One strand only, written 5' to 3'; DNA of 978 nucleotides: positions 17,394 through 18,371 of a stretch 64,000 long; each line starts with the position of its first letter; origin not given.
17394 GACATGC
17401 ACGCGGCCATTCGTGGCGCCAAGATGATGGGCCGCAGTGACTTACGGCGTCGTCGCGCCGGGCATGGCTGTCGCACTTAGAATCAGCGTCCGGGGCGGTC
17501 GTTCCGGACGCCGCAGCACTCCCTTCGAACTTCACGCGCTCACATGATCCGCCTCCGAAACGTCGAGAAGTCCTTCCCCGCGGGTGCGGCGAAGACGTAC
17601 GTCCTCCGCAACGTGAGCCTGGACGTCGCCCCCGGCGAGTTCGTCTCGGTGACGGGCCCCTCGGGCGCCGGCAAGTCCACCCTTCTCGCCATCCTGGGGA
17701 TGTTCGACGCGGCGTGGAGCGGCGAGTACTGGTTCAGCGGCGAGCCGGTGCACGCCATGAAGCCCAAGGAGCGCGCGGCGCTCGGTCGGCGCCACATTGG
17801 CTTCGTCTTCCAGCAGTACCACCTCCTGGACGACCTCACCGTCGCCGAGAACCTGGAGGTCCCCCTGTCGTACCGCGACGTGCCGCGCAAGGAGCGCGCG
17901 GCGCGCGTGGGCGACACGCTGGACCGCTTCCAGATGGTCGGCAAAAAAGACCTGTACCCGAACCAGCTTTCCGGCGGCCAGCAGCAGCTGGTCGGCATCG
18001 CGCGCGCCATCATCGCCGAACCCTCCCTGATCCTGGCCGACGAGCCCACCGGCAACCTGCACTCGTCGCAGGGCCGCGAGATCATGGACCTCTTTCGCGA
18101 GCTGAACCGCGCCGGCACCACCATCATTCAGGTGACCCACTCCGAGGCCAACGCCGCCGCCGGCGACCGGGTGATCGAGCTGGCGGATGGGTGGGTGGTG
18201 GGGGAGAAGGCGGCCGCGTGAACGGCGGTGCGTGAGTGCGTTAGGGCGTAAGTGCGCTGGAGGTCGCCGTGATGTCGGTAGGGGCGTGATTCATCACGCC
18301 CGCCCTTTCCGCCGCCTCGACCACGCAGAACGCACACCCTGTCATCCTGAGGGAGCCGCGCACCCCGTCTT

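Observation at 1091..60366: Dispersed 8-nt tandem arrays (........)n occur as long-range inverted pairs that bracket whole intergenic spacers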

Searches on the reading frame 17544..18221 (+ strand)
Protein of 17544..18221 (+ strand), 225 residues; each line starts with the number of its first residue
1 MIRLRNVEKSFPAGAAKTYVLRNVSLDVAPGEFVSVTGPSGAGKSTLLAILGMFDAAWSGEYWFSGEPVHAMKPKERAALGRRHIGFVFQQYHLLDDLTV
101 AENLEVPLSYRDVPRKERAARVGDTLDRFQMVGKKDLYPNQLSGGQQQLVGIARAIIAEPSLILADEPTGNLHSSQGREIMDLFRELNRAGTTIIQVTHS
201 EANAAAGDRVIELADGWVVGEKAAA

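Call 11: search_protein_families(library=pfam, proteins=[window:17544-18221:+])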
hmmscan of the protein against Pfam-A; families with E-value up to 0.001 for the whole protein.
window:17544-18221:+ (225 aa): 4 families
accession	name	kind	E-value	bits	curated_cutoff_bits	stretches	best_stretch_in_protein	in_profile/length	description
PF00005.33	ABC_tran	-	4.5e-31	108.7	25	1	21-169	1-136/137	ABC transporter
PF13304.12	AAA_21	-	1e-11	45.9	27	1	113-200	220-299/304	AAA domain, putative AbiEii toxin, Type IV TA system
PF02463.25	SMC_N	-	7.8e-05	22.6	40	0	131-212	126-210/220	RecF/RecN/SMC N terminal domain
PF13555.12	AAA_29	-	0.00024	21.2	27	1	24-51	15-43/61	P-loop containing region of AAA domain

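Call 24: find_encoding_contigs(protein=window:17544-18221:+, flank=10000, max_places=10)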
Protein window:17544-18221:+ (225 aa): 14 contigs read that carry it; 10 places shown.
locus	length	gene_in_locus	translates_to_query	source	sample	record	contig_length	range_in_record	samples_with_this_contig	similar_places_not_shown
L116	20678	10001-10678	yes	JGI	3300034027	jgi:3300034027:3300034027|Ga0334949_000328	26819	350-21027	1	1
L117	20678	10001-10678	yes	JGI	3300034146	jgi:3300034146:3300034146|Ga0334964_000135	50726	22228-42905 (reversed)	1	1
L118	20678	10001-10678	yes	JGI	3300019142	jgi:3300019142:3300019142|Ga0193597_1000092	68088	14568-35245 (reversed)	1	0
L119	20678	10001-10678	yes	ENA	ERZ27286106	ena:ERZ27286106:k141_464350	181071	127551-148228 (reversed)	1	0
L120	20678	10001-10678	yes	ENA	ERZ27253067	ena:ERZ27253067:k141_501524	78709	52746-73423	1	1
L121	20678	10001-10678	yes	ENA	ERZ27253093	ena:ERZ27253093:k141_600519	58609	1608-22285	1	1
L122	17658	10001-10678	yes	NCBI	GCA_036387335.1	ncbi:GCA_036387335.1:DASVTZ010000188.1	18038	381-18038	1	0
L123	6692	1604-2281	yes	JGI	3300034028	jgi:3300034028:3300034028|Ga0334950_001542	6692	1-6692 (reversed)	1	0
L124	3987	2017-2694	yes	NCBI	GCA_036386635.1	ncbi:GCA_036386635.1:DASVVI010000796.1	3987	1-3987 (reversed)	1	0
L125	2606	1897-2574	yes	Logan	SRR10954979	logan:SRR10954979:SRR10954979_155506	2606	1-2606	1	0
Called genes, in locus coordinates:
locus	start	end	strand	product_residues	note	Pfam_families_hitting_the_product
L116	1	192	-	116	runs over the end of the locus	-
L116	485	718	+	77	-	-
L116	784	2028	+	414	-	PF25919:BSH_CusB, PF26077:BSH_Fcp1 (faint)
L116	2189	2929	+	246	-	PF02463:SMC_N (faint), PF00005:ABC_tran, PF13304:AAA_21 (weak)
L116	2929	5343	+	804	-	PF12704:MacB_PCD, PF02687:FtsX, PF12704:MacB_PCD, PF02687:FtsX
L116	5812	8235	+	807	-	PF12704:MacB_PCD, PF02687:FtsX, PF12704:MacB_PCD, PF02687:FtsX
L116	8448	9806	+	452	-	PF07969:Amidohydro_3 (weak), PF01979:Amidohydro_1, PF07969:Amidohydro_3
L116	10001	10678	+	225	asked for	PF00005:ABC_tran, PF13304:AAA_21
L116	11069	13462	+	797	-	PF12704:MacB_PCD, PF02687:FtsX, PF12704:MacB_PCD, PF02687:FtsX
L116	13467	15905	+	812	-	PF12704:MacB_PCD, PF02687:FtsX, PF12704:MacB_PCD (weak), PF02687:FtsX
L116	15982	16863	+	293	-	PF13349:DUF4097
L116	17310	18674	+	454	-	PF00072:Response_reg, PF00158:Sigma54_activat, PF14532:Sigma54_activ_2, PF25601:AAA_lid_14, PF02954:HTH_8, PF18024:HTH_50 (faint)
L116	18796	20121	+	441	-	PF00989:PAS (faint), PF13188:PAS_8 (faint), PF08448:PAS_4 (faint), PF02518:HATPase_c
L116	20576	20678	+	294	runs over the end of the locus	PF01430:HSP33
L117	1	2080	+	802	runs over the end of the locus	PF12704:MacB_PCD, PF02687:FtsX, PF12704:MacB_PCD, PF02687:FtsX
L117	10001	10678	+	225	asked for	PF00005:ABC_tran, PF13304:AAA_21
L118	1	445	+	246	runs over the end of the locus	PF02463:SMC_N (faint), PF00005:ABC_tran, PF13304:AAA_21 (weak)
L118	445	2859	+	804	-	PF12704:MacB_PCD, PF02687:FtsX, PF12704:MacB_PCD, PF02687:FtsX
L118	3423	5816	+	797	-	PF12704:MacB_PCD, PF02687:FtsX, PF12704:MacB_PCD, PF02687:FtsX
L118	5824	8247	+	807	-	PF12704:MacB_PCD, PF02687:FtsX, PF12704:MacB_PCD, PF02687:FtsX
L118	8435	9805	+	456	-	PF01979:Amidohydro_1, PF07969:Amidohydro_3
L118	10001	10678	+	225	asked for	PF00005:ABC_tran, PF13304:AAA_21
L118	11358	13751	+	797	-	PF12704:MacB_PCD, PF02687:FtsX, PF12704:MacB_PCD, PF02687:FtsX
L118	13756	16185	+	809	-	PF12704:MacB_PCD, PF02687:FtsX, PF12704:MacB_PCD, PF02687:FtsX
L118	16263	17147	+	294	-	PF24016:DUF7330 (faint), PF13349:DUF4097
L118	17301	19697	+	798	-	PF12704:MacB_PCD, PF02687:FtsX, PF12704:MacB_PCD, PF02687:FtsX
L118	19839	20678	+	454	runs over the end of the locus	PF00072:Response_reg, PF00158:Sigma54_activat, PF14532:Sigma54_activ_2, PF25601:AAA_lid_14, PF02954:HTH_8, PF18024:HTH_50 (faint)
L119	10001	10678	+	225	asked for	PF00005:ABC_tran, PF13304:AAA_21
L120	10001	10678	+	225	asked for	PF00005:ABC_tran, PF13304:AAA_21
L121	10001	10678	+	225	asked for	PF00005:ABC_tran, PF13304:AAA_21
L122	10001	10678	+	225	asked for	PF00005:ABC_tran, PF13304:AAA_21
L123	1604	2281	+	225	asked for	PF00005:ABC_tran, PF13304:AAA_21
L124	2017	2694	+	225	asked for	PF00005:ABC_tran, PF13304:AAA_21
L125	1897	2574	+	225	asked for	PF00005:ABC_tran, PF13304:AAA_21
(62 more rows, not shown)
